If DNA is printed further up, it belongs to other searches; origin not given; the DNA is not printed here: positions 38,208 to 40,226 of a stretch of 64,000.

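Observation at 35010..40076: Three YfhO-like GT-C paralogues in tandem, all with the '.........' C-terminal beta-domain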

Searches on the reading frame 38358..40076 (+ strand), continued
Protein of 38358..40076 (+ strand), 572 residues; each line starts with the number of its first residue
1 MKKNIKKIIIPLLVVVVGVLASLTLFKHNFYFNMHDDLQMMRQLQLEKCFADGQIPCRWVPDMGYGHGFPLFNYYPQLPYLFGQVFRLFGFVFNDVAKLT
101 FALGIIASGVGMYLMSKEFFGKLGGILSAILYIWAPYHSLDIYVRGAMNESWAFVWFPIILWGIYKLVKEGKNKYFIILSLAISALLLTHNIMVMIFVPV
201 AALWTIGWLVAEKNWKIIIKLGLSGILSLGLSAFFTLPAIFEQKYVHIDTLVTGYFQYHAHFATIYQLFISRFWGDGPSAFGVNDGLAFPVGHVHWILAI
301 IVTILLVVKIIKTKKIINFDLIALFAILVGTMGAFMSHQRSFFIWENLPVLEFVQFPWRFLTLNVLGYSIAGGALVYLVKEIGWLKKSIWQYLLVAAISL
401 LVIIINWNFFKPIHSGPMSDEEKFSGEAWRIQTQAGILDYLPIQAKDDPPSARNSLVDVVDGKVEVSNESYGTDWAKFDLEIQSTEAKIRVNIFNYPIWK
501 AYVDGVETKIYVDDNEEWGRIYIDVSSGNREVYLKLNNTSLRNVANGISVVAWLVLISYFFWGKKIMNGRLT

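Call 43: find_related_loci(query=A2, collection=genome_contigs, flank=10000)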
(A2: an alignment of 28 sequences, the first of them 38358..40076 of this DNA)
Query A2 (572 aa) in genome_contigs; peptide patterns used: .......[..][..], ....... (x = any residue, [..] = any of these).
563 stretches matched a pattern; 534 encode a relative of the query (tblastn E <= 1e-3); the best 80 are kept; 80 distinct loci.
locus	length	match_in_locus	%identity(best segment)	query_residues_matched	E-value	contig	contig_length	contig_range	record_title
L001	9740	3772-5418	60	21-571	0e+0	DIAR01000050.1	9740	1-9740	MAG TPA_asm: Candidatus Woesebacteria bacterium UBA5073 UBA5073_contig_55181, whole genome shotgun sequence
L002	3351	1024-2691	59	1-566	0e+0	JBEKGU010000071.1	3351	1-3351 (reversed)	MAG: Candidatus Microgenomates bacterium isolate SPRUCE 260 SPRUCE_260_71, whole genome shotgun sequence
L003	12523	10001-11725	52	13-566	0e+0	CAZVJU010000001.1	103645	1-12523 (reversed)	MAG TPA_asm: uncultured Gammaproteobacteria bacterium isolate SRP050083_co3_9 genome assembly, contig: NODE_59_length_10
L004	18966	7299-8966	52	5-559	0e+0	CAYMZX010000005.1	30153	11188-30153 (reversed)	MAG TPA_asm: uncultured Gammaproteobacteria bacterium isolate SRP231805_co4_134 genome assembly, contig: k141_52608, who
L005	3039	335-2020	51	11-572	0e+0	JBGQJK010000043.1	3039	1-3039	MAG: Patescibacteria group bacterium isolate OBJ2_061818_070_25 k141_1872055_length_3039_cov_10.0000, whole genome shotg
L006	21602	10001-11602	51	13-551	0e+0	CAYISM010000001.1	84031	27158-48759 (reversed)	MAG TPA_asm: uncultured Gammaproteobacteria bacterium isolate ERP119705_co3_788 genome assembly, contig: NODE_170_length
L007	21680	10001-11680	51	12-571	0e+0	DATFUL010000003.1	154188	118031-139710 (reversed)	MAG TPA_asm: Patescibacteria group bacterium isolate SMAG_U9436 k141_2511072, whole genome shotgun sequence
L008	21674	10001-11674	51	11-572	0e+0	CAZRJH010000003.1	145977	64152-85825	MAG TPA_asm: uncultured Gammaproteobacteria bacterium isolate SRP342105_co1_321 genome assembly, contig: NODE_121_length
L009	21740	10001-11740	50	1-571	0e+0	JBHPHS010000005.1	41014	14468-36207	Patescibacteria group bacterium isolate SAG AM-312-A20 AM-312-A20_NODE_5, whole genome shotgun sequence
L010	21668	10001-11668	50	12-571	0e+0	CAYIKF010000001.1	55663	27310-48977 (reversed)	MAG TPA_asm: uncultured Gammaproteobacteria bacterium isolate ERP119705_co21_379 genome assembly, contig: NODE_503_lengt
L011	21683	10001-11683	51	3-559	0e+0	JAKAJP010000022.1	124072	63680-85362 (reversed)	MAG: bacterium isolate WY4.bin110 NODE_142_length_124072_cov_1.955061, whole genome shotgun sequence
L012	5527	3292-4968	51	7-568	0e+0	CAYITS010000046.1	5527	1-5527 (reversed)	MAG TPA_asm: uncultured Gammaproteobacteria bacterium isolate ERP119705_co3_637 genome assembly, contig: NODE_19755_leng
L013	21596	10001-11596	51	31-565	0e+0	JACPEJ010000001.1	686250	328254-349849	MAG: Candidatus Blackburnbacteria bacterium isolate NC_groundwater_332_Ag_B-0.1um_41_18 GD18-4_B1_scaffold_152758, whole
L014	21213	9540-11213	49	6-569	0e+0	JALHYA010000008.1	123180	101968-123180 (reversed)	MAG: Patescibacteria group bacterium isolate PFL142 seq_1300431, whole genome shotgun sequence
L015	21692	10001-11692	50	3-559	0e+0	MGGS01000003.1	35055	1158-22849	MAG: Candidatus Woesebacteria bacterium RIFCSPHIGHO2_02_FULL_42_20 rifcsphigho2_02_scaffold_1454, whole genome shotgun s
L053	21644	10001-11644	44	3-559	9e-146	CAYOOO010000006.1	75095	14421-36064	MAG TPA_asm: uncultured Gammaproteobacteria bacterium isolate binchicken_co110_106 genome assembly, contig: NODE_903_len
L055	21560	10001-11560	45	31-557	9e-144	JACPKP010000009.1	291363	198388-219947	MAG: Candidatus Daviesbacteria bacterium isolate NC_groundwater_498_Ag_S-0.1um_40_17 S35_SO-1_scaffold_95576, whole geno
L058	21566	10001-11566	46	31-556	2e-140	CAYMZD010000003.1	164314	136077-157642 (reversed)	MAG TPA_asm: uncultured Gammaproteobacteria bacterium isolate binchicken_co110_145 genome assembly, contig: NODE_230_len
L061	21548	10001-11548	42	31-553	1e-138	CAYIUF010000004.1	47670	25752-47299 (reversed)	MAG TPA_asm: uncultured Gammaproteobacteria bacterium isolate ERP119705_co5_572 genome assembly, contig: NODE_694_length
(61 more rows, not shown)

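Call 47: search_solved_structures(query=A2, max_evalue=10)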
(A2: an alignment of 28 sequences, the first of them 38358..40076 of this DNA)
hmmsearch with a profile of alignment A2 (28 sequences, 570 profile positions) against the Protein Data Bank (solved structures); distinct sequences matched with E-value up to 10: 1.
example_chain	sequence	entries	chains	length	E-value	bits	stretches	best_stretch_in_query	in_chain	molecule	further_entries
2etd_A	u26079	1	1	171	0.12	13.9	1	418-547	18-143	lemA protein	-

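Call 71: search_protein_representatives(alignment_id=A2)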
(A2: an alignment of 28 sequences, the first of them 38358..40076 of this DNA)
Query: 28 sequences, 570 profile positions. Proteins with E-value up to 0.001 (for the whole library): 17184; up to 1e-10: 12686; up to 1e-30: 5670. The best 150 are listed.
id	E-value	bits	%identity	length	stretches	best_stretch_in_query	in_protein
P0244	3.5e-276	933.6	-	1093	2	11-565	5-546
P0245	4.8e-240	814.2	-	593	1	1-565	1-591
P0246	4.2e-203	692.3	-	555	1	16-563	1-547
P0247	3.9e-202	689.1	-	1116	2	14-562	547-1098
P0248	2.4e-190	650.2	-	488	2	10-250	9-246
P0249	1.8e-188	644.0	-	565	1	9-558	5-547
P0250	1.9e-186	637.3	-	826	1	3-558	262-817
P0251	3.6e-186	636.4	-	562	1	11-562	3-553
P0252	9.9e-186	634.9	-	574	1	15-559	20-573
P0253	9.5e-184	628.4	-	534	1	39-569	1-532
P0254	2.2e-183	627.2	-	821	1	10-558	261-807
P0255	7.2e-182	622.2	-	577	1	10-566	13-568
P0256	9.7e-182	621.8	-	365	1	1-367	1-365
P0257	7.5e-180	615.5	-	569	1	4-568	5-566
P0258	2.5e-178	610.5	-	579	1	8-563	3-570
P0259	5.3e-178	609.4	-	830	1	11-566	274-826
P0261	5.1e-177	606.2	-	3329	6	16-558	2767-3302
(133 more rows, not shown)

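Call 72: search_protein_families(library=pfam, proteins=[P0250, P0254, P0259, P0261, P0244], max_evalue=0.001)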
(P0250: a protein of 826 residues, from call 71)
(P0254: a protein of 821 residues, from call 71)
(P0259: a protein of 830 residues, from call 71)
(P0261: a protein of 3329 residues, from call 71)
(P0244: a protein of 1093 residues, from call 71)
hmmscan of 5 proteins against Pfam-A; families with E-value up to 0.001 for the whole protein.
P0250 (826 aa): 6 families
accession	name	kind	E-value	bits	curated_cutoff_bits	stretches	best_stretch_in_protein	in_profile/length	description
PF00535.33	Glycos_transf_2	-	7.6e-23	81.7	23.3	1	11-185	1-166/168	Glycosyl transferase family 2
PF13641.12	Glyco_tranf_2_3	-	7.2e-15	56.1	27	1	8-232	2-220/230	Glycosyltransferase like family 2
PF10131.15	PTPS_related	-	2.1e-14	53.3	26.4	1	336-677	1-287/621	6-pyruvoyl-tetrahydropterin synthase related domain; membrane protein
PF10111.15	Glyco_tranf_2_2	-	2.6e-05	24.3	27.3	0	36-105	25-101/276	Glycosyltransferase like family 2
PF13632.12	Glyco_trans_2_3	-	7.6e-05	23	27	1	154-243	55-129/198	Glycosyl transferase family group 2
PF13231.12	PMT_2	-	0.00062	20.5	26.1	1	340-485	3-145/160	Dolichyl-phosphate-mannose-protein mannosyltransferase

P0254 (821 aa): 5 families
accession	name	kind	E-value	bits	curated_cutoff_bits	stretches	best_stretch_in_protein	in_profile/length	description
PF00535.33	Glycos_transf_2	-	1.9e-25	90.2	23.3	1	10-172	1-165/168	Glycosyl transferase family 2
PF10111.15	Glyco_tranf_2_2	-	1.2e-06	28.7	27.3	1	10-113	1-104/276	Glycosyltransferase like family 2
PF13641.12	Glyco_tranf_2_3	-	1.6e-05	25.5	27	1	9-99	3-95/230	Glycosyltransferase like family 2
PF10131.15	PTPS_related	-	1.9e-05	23.7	26.4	1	327-589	1-248/621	6-pyruvoyl-tetrahydropterin synthase related domain; membrane protein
PF13231.12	PMT_2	-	3e-05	24.7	26.1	1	331-478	3-145/160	Dolichyl-phosphate-mannose-protein mannosyltransferase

P0259 (830 aa): 4 families
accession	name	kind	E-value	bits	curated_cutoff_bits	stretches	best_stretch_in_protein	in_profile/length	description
PF00535.33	Glycos_transf_2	-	1.1e-25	91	23.3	1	6-121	1-117/168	Glycosyl transferase family 2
PF13641.12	Glyco_tranf_2_3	-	9.7e-14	52.4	27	1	5-225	3-216/230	Glycosyltransferase like family 2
PF10111.15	Glyco_tranf_2_2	-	1.7e-06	28.2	27.3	1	32-208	28-204/276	Glycosyltransferase like family 2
PF10131.15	PTPS_related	-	1.8e-05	23.8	26.4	1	339-672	1-310/621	6-pyruvoyl-tetrahydropterin synthase related domain; membrane protein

P0261 (3329 aa): 3 families
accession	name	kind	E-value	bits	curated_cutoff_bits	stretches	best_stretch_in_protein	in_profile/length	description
PF09586.16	YfhO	-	5.9e-22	78.3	28.5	2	1446-1513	764-832/835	Bacterial membrane protein YfhO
PF10131.15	PTPS_related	-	1.5e-15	57.2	26.4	2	1712-2028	4-305/621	6-pyruvoyl-tetrahydropterin synthase related domain; membrane protein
PF13231.12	PMT_2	-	1.5e-06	28.9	26.1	1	2832-2990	3-154/160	Dolichyl-phosphate-mannose-protein mannosyltransferase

P0244 (1093 aa): 3 families
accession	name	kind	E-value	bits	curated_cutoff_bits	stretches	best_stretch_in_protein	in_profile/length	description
PF10131.15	PTPS_related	-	8.9e-30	104.1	26.4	2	70-432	1-346/621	6-pyruvoyl-tetrahydropterin synthase related domain; membrane protein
PF09586.16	YfhO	-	1.8e-17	63.5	28.5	2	56-411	55-401/835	Bacterial membrane protein YfhO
PF13231.12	PMT_2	-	0.00063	20.4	26.1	1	621-751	4-132/160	Dolichyl-phosphate-mannose-protein mannosyltransferase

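Call 76: find_encoding_contigs(protein=P0002, flank=10000, max_places=2)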
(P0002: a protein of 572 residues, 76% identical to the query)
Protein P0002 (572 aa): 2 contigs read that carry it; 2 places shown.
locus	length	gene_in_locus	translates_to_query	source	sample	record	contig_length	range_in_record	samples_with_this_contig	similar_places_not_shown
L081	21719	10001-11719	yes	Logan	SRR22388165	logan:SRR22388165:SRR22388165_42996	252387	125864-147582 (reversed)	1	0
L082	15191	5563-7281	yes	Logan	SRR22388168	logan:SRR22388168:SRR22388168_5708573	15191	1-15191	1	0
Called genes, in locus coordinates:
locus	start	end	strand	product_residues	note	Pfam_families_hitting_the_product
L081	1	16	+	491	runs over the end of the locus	PF13231:PMT_2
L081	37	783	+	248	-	PF00535:Glycos_transf_2, PF10111:Glyco_tranf_2_2 (weak)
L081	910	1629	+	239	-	PF00106:adh_short, PF08659:KR, PF13561:adh_short_C2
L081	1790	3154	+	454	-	PF02366:PMT (weak), PF13231:PMT_2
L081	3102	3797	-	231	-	PF00535:Glycos_transf_2, PF10111:Glyco_tranf_2_2, PF13641:Glyco_tranf_2_3 (weak)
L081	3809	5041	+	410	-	PF13231:PMT_2 (weak)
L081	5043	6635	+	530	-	PF13231:PMT_2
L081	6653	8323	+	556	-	PF10131:PTPS_related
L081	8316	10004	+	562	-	-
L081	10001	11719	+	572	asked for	PF09586:YfhO (weak), PF10131:PTPS_related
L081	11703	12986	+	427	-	-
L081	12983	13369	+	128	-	-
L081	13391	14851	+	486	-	PF01943:Polysacc_synt, PF13440:Polysacc_synt_3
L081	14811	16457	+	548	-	-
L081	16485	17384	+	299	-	PF00535:Glycos_transf_2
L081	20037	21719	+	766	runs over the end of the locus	PF09586:YfhO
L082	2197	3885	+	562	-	PF10131:PTPS_related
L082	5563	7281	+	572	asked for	PF09586:YfhO (weak), PF10131:PTPS_related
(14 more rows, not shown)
